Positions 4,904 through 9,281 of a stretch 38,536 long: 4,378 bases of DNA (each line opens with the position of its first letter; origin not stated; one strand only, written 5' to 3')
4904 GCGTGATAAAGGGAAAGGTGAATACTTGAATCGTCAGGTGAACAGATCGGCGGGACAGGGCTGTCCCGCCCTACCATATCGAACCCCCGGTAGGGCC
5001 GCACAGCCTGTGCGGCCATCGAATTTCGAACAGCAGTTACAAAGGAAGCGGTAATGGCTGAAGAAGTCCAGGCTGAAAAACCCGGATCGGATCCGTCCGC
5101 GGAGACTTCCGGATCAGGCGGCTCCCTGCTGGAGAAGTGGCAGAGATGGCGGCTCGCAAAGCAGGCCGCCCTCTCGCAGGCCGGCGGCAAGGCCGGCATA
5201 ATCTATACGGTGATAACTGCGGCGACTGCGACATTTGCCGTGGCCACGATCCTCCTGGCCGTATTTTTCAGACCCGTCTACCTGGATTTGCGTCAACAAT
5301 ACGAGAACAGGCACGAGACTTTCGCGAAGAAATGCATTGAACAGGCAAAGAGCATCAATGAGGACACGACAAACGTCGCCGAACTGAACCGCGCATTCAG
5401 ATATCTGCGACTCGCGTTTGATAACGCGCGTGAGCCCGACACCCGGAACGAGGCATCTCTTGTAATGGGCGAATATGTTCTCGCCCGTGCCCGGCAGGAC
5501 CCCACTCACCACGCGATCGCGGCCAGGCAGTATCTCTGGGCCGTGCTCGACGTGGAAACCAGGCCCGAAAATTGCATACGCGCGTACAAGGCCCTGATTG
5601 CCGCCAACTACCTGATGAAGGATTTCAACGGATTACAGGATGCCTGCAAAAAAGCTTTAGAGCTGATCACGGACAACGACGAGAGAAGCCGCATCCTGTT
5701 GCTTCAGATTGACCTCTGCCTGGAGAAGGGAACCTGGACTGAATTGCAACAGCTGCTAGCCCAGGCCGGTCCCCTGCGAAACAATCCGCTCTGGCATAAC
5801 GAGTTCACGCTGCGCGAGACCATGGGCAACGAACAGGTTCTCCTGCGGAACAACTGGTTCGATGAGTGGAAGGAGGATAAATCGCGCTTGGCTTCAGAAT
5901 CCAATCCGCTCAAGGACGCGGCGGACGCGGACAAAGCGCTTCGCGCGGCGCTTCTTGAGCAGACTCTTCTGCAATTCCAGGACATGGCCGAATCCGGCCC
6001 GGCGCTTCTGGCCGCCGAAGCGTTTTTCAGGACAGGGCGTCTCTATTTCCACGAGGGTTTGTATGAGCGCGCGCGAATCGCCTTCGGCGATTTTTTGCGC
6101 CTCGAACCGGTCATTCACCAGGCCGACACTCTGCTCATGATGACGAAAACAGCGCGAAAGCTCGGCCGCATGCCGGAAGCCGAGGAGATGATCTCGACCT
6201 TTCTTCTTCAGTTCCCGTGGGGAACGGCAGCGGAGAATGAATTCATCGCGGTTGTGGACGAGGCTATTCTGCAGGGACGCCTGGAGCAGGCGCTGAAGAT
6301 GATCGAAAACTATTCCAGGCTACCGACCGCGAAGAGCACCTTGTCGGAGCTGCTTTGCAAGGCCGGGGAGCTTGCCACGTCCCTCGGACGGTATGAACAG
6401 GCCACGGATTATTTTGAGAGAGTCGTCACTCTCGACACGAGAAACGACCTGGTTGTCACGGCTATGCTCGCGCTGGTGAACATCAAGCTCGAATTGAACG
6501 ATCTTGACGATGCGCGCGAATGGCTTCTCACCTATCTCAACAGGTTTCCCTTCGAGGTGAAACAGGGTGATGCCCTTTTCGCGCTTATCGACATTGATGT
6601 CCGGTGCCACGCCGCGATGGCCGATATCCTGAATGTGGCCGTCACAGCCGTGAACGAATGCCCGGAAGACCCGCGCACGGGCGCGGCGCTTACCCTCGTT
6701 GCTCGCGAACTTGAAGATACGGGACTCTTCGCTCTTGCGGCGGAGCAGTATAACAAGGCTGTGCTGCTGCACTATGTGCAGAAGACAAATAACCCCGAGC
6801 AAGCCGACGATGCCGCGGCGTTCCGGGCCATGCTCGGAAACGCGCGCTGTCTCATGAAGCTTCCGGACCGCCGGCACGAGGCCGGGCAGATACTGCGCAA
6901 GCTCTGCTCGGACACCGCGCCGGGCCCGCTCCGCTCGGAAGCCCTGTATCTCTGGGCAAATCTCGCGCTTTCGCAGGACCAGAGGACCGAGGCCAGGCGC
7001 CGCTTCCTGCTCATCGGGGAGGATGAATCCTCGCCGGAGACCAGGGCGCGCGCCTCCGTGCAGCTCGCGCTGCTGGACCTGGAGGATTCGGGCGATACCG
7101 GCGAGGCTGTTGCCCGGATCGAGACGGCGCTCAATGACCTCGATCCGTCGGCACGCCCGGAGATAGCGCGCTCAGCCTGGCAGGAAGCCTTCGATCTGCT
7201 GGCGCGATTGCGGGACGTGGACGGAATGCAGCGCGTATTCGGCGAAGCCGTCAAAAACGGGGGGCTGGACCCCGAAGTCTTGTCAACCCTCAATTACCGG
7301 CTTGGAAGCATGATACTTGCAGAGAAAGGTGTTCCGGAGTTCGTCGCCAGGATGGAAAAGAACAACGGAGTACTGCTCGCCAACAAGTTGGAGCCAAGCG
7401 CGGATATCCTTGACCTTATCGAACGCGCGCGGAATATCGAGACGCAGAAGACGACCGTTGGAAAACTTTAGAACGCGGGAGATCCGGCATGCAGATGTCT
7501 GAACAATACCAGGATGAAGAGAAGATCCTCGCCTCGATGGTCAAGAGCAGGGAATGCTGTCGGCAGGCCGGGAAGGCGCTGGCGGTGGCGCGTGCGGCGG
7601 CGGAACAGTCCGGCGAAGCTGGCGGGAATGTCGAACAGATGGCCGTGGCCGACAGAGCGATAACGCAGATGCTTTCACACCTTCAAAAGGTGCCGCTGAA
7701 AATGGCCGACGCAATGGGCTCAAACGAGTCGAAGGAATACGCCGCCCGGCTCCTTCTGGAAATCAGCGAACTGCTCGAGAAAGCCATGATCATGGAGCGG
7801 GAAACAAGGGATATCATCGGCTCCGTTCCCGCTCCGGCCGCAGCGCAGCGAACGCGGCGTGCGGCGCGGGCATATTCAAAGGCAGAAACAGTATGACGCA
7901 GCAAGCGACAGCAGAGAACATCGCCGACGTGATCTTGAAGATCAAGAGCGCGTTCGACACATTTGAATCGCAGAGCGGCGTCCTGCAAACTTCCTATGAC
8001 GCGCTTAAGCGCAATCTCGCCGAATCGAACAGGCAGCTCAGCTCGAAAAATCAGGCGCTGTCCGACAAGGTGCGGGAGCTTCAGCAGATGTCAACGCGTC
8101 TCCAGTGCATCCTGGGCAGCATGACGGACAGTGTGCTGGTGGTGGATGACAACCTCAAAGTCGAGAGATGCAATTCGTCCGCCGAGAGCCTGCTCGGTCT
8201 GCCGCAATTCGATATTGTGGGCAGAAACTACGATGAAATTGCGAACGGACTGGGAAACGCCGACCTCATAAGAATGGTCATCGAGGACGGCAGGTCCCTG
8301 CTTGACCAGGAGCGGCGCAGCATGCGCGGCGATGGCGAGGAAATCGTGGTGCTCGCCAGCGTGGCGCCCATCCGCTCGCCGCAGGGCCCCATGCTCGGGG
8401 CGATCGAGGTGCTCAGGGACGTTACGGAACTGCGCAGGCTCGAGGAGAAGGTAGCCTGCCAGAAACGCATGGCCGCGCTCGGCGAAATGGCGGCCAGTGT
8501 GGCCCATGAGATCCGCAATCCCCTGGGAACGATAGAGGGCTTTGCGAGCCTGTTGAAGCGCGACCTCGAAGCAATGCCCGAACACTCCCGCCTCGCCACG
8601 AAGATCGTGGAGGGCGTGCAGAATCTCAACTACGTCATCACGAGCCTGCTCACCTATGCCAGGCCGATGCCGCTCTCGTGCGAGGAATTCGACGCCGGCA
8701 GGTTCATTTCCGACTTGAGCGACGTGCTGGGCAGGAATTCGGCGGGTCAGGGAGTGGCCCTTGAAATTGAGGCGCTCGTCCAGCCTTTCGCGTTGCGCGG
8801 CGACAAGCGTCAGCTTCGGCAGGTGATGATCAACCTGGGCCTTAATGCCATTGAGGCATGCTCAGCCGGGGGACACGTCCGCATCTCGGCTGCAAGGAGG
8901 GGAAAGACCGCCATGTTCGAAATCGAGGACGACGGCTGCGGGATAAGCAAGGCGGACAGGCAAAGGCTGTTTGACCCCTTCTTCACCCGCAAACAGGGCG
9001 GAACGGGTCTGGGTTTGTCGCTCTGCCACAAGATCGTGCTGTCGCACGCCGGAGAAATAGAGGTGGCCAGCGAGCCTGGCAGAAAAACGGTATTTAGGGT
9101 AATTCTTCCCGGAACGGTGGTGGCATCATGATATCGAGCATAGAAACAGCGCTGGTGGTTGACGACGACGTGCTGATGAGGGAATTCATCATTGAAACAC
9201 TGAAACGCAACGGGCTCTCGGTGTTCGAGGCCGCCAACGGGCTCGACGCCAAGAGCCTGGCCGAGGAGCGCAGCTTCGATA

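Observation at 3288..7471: LysM coiled-coil protein and an 805-aa TM-anchored TPR protein embedded in the flagellar regulatory operon: candidate periplasmic motor scaffold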

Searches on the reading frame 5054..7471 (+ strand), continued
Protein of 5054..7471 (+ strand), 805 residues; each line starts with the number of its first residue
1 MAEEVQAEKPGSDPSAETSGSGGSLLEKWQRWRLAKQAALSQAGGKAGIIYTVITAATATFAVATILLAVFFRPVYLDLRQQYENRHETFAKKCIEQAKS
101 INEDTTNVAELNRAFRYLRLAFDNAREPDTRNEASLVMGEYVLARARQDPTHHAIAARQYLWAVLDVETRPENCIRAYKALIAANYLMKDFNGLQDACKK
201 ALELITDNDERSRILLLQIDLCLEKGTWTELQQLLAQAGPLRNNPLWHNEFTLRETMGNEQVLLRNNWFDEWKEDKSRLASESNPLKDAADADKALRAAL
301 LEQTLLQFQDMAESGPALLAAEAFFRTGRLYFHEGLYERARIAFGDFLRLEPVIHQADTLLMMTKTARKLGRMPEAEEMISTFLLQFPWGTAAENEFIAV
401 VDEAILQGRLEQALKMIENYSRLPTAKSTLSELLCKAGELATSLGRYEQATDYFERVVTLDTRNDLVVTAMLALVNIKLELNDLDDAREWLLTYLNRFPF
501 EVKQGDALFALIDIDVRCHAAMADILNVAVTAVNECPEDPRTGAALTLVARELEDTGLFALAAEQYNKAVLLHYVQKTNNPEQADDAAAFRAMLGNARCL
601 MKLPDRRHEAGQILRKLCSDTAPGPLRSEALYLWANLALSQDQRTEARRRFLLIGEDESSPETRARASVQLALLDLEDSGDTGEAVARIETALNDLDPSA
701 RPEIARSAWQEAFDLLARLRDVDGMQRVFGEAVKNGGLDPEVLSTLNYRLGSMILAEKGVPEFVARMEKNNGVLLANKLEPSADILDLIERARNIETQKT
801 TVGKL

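Call 46: predict_structure(alignment_id=A2)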
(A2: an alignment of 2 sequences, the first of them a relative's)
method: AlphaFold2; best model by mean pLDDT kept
length: 805 residues; sequences in the alignment: 2
mean_pLDDT: 72.4   pTM: 0.43
mean pLDDT of the five models: 72.4, 67.9, 67.5, 62.6, 62.5
residues with pLDDT >= 90: 17; 70-90: 518; 50-70: 194; < 50: 76
segments of 3 or more residues with pLDDT < 50: 1-25, 43-48, 240-264
pLDDT, mean of each block of 10 residues (from residue 1): 29 31 49 58 47 56 57 50 63 74 58 73 73 73 60 69 74 73 68 72 66 62 54 50 37 43 52 65 51 65 74 66 79 83 78 69 88 87 77 81 85 81 66 86 88 86 76 86 84 76 68 76 72 72 80 82 86 78 76 89 87 88 82 89 87 80 86 85 85 81 81 86 87 77 84 85 86 82 81 77 53
secondary structure, 60 per line:
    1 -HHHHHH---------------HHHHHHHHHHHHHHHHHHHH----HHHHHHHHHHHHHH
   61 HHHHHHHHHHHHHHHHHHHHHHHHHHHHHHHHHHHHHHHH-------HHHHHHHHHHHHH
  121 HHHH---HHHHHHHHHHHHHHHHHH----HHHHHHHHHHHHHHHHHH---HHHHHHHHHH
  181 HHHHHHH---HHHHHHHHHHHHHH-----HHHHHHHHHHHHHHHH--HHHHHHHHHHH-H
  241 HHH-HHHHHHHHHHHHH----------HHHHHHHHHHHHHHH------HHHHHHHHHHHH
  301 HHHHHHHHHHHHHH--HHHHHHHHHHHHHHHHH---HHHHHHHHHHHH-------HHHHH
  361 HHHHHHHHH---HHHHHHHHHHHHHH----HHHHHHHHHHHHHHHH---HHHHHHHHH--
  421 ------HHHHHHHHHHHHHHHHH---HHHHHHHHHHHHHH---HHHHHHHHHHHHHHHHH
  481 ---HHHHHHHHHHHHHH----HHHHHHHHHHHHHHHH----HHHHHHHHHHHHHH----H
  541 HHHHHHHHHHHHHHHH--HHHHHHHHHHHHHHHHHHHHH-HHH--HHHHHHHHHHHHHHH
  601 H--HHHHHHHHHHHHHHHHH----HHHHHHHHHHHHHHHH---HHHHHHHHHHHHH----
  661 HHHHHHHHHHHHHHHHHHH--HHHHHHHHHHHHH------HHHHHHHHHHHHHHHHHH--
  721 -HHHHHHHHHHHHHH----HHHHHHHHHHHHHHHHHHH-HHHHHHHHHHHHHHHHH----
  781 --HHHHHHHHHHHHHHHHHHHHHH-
elements in order (helices of 4 or more, strands of 3 or more residues): H2-7 H23-42 H47-100 H108-124 H128-145 H150-167 H171-187 H191-204 H210-225 H228-238 H240-243 H245-257 H268-282 H289-314 H317-333 H337-348 H356-369 H373-386 H391-406 H410-418 H427-443 H447-460 H464-480 H484-497 H502-517 H522-535 H540-556 H559-579 H586-601 H604-620 H625-640 H644-656 H661-679 H682-694 H701-718 H722-735 H740-758 H760-776 H783-804
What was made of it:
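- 5054..7471 (+): TM-anchored periplasmic TPR solenoid (805 aa). AF2 gives an all-alpha solenoid at pLDDT 72 (call 46).
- On PflB (Campylobacterota proximal-disk rim): The AF2 model is an all-alpha solenoid (call 46). DSSP on the AF2 model finds no strand anywhere, and the C-terminus is a helix (783-804) (call 46).
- Closest known: PflA/PflB proximal-disk spokes and rim of Campylobacter/Helicobacter motors. Different: The AF2 model has no beta strand, so it lacks both the PflB beta-pair and the PflA AMIN beta-sandwich (call 46).
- Checked: The AF2 model is an all-helical solenoid of about 36 helices (call 46).
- The AF2 model rests on a 2-sequence alignment at pLDDT 72 and shows none of the beta elements that define PflA or PflB (call 46).
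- Tried and rejected: The model therefore rests on 2 sequences (call 46).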

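Call 47: search_protein_representatives(alignment_id=A2)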
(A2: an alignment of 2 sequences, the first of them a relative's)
Query: 2 sequences, 805 profile positions. Proteins with E-value up to 0.001 (for the whole library): 161; up to 1e-10: 73; up to 1e-30: 51. The best 150 are listed.
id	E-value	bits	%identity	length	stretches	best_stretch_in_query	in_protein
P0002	0.0e+00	1707.8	-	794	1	1-805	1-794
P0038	3.8e-192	656.9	-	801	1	56-802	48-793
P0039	3.9e-159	547.8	-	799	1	66-804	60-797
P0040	5.6e-139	481.1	-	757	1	63-803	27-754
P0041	1.4e-137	476.5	-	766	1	101-796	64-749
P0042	9.9e-128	443.9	-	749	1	106-800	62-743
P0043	1.2e-127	443.6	-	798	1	19-772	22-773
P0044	7.1e-116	404.7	-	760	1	107-803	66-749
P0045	1.4e-112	393.8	-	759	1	109-803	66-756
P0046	9.7e-102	357.9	-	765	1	97-802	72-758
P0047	3.6e-100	352.8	-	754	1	102-804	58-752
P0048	1.3e-98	347.6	-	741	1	112-796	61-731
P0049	2.5e-97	343.3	-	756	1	68-791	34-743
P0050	7.7e-95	335.1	-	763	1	74-803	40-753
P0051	2.0e-92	327.1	-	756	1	98-803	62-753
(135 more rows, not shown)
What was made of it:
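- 5054..7471 (+): The family has about 75 clusters of 724-805 aa (call 47).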

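Call 51: fold_search(model_id=the predicted structure, library=pdb)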
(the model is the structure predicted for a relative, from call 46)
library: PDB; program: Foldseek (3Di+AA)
matches with E <= 10: 1686; with E <= 0.001: 350
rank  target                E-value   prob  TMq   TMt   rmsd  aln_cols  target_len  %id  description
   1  7qds_B                2.4e-10  1.00  0.22  0.19  27.7       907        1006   12  Apo human SKI complex in the open state (released 2022-02-02)
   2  7dkh_A                4.0e-10  1.00  0.24  0.22  27.4       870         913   13  Crystal structure of the Ctr9/Paf1/Cdc73/Rtf1 quaternary complex (released 2021-11-24)
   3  8fgw_D                4.3e-10  1.00  0.22  0.15  23.9       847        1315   13  Human IFT-A complex structures provide molecular insights into ciliary transport (released 2023-02-22)
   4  7dkh_I                4.8e-10  1.00  0.23  0.21  27.8       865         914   12  Crystal structure of the Ctr9/Paf1/Cdc73/Rtf1 quaternary complex (released 2021-11-24)
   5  9rtt_Q                7.3e-10  1.00  0.24  0.22  27.7       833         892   14  Activated Elongation Complex with IWS1 and ELOF1 (released 2025-09-03)
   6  9hvq_Q                1.3e-09  1.00  0.23  0.21  28.2       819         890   14  Structure of the transcribing Pol II-DSIF-PAF-SPT6-RECQL5 complex (released 2025-07-16)
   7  8bbg_D                2.4e-09  1.00  0.25  0.17  26.0       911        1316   14  Structure of the IFT-A complex; anterograde IFT-A train model (released 2022-12-21)
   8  7qdr_B                2.6e-09  1.00  0.21  0.16  27.7       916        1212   12  Apo human SKI complex in the closed state (released 2022-02-02)
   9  7qdz_B                3.4e-09  1.00  0.22  0.17  27.6       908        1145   13  80S-bound human SKI complex in the closed state (released 2022-02-09)
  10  8bbe_D                5.6e-09  1.00  0.20  0.24  22.4       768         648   12  Structure of the IFT-A complex; IFT-A2 module (released 2022-12-21)
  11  9g8r_B                9.5e-09  1.00  0.19  0.15  27.3       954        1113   12  human SKI7-SKI238 complex in the open state (released 2024-10-16)
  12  8ro0_I                1.1e-08  1.00  0.24  0.26  34.9       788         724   11  Structure of the C. elegans Intron Lariat Spliceosome primed for disassembly (ILS') (released 2024-08-07)
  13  5dse_C                1.2e-08  1.00  0.20  0.22  25.3       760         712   14  Crystal Structure of the TTC7B/Hyccin Complex (released 2015-12-02)
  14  4buj_B                1.2e-08  1.00  0.21  0.15  24.9       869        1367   12  Crystal structure of the S. cerevisiae Ski2-3-8 complex (released 2013-08-28)
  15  4buj_F                1.3e-08  1.00  0.22  0.15  24.8       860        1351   11  Crystal structure of the S. cerevisiae Ski2-3-8 complex (released 2013-08-28)
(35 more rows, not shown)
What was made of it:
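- On PflA/PflB: Foldseek places 9hmf_K at rank 34, with TM 0.22/0.23 and 11% identity (call 51).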

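Call 87: find_related_loci(query=A7, collection=metagenome_contigs, flank=8000)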
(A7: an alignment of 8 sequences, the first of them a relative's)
Query A7 (744 aa) in metagenome_contigs; peptide patterns used: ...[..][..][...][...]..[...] (x = any residue, [..] = any of these).
230 stretches matched a pattern; 3 encode a relative of the query (tblastn E <= 1e-3); 3 distinct loci.
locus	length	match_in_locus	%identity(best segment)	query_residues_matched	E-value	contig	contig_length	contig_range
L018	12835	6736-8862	32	28-721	2e-93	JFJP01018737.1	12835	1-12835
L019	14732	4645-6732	33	28-708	2e-93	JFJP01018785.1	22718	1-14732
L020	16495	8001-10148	32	32-732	7e-84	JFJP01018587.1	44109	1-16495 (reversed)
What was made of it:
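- Tried and rejected: An 8-sequence subset worked (call 87).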

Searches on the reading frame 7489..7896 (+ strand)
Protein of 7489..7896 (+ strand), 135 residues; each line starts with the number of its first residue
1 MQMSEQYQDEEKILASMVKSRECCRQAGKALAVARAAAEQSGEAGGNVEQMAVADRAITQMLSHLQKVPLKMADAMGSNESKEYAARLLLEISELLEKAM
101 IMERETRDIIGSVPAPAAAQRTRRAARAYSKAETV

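Call 4: search_protein_families(library=pfam, proteins=[window:7489-7896:+], max_evalue=0.1)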
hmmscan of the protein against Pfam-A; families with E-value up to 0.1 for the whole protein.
window:7489-7896:+ (135 aa): 1 family
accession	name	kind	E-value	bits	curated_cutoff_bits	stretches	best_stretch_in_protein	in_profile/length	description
PF14353.12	CpXC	-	0.025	15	25.4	1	67-109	85-115/121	CpXC protein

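Call 36: search_protein_families(library=ncbifam, proteins=[window:7489-7896:+], max_evalue=0.1)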
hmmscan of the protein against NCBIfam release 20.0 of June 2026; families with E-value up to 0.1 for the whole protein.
window:7489-7896:+ (135 aa): 0 families

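Call 43: search_solved_structures(query=A4, max_evalue=10)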
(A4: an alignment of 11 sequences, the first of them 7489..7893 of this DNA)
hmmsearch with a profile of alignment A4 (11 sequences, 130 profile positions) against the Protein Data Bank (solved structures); distinct sequences matched with E-value up to 10: 34.
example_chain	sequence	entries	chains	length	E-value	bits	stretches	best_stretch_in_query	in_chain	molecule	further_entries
7jh6_A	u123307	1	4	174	0.00035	24.1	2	24-80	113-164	Two-domain di-Zn(II) and porphyrin-binding protein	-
6vli_A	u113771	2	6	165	0.034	17.7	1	19-105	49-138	Regulatory protein CII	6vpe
6vmh_B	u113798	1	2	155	0.038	17.5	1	19-105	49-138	Regulatory protein CII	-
5tgw_A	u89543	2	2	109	0.064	16.8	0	24-66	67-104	PS1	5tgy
7mhb_A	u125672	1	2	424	0.19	15.3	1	87-123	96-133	ATP-dependent protease ATPase subunit HslU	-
2ic7_A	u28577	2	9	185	0.43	14.1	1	15-32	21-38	Maltose transacetylase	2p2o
7l9h_C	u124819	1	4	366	0.64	13.6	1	53-111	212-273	ADP-ribose glycohydrolase ARH3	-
7akr_AAA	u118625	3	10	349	0.71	13.4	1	53-111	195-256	ADP-ribose glycohydrolase ARH3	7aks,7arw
2g4k_A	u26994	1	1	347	0.71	13.4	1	53-111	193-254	ADP-ribosylhydrolase 3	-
2foz_A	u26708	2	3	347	0.71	13.4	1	53-111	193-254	ADP-ribosylhydrolase like 2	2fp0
9rfd_A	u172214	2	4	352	0.72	13.4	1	53-111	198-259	ADP-ribosylhydrolase ARH3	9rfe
5zqy_A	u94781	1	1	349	0.72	13.4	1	53-111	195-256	Poly(ADP-ribose) glycohydrolase ARH3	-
7ai6_A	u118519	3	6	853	0.77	13.3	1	54-100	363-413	DNA mismatch repair protein MutS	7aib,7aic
6d36_C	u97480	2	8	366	0.77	13.3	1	53-111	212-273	Poly(ADP-ribose) glycohydrolase ARH3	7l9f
6d3a_C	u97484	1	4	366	0.77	13.3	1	53-111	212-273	Poly(ADP-ribose) glycohydrolase ARH3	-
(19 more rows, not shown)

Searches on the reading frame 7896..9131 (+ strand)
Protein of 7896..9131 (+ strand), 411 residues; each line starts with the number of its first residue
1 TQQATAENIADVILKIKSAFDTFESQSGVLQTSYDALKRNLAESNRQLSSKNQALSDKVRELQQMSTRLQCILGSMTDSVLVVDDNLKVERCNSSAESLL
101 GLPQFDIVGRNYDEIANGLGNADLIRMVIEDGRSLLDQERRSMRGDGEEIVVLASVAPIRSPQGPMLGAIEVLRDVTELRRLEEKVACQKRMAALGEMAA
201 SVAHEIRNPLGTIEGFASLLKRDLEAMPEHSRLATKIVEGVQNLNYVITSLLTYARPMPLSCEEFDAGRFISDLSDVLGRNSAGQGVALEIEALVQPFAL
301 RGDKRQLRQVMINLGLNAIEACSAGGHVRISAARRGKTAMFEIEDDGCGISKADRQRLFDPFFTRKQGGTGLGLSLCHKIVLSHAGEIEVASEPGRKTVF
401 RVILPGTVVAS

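Call 4: search_protein_families(library=pfam, proteins=[window:7896-9131:+], max_evalue=0.1)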
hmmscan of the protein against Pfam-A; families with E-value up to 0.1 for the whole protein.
window:7896-9131:+ (411 aa): 16 families
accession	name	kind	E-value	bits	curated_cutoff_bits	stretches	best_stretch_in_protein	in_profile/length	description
PF02518.31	HATPase_c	-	1e-27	97.2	26.4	1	302-405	1-108/111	Histidine kinase-, DNA gyrase B-, and HSP90-like ATPase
PF08448.16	PAS_4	-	2.8e-13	50.5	23.1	1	75-181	3-110/110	PAS fold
PF13426.13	PAS_9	-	4.5e-13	49.8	27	1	78-178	2-103/103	PAS domain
PF00512.31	HisKA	-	9.3e-13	48.5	26.9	1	195-256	2-62/66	His Kinase A (phospho-acceptor) domain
PF00989.32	PAS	-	5.7e-10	39.7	22.6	1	69-176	3-113/113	PAS fold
PF13596.12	PAS_10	-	2.4e-06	28.6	22.1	1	69-177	1-106/106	PAS domain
PF12860.13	PAS_7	-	0.00034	21.2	27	1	74-183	2-114/115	PAS fold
PF13188.13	PAS_8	-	0.00065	19.9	21.8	1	72-115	6-46/65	PAS domain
PF24820.1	Diguanyl_cycl_sensor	-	0.002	18.5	28.1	1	75-117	4-46/109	Diguanylate cyclase-like sensor domain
PF16559.10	GIT_CC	-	0.0084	16.2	28.7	1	21-70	5-57/66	GIT coiled-coil Rho guanine nucleotide exchange factor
PF11172.13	DUF2959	-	0.018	15.7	26.8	1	5-91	69-154/190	Protein of unknown function (DUF2959)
PF13581.12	HATPase_c_2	-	0.029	14.8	27.4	1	317-395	42-119/127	Histidine kinase-like ATPase domain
PF06005.17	ZapB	-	0.035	15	31.5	1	15-76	12-69/71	Cell division protein ZapB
PF10498.14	IFT57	-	0.049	13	40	1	7-86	250-329/360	Intra-flagellar transport protein 57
PF13589.12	HATPase_c_3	-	0.059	13.8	25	0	317-357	13-52/137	Histidine kinase-, DNA gyrase B-, and HSP90-like ATPase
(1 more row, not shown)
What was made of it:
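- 7893..9131 (+): Soluble PAS histidine kinase (FlgS/FlrB-like). Pfam PAS, HisKA and HATPase_c (call 4).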
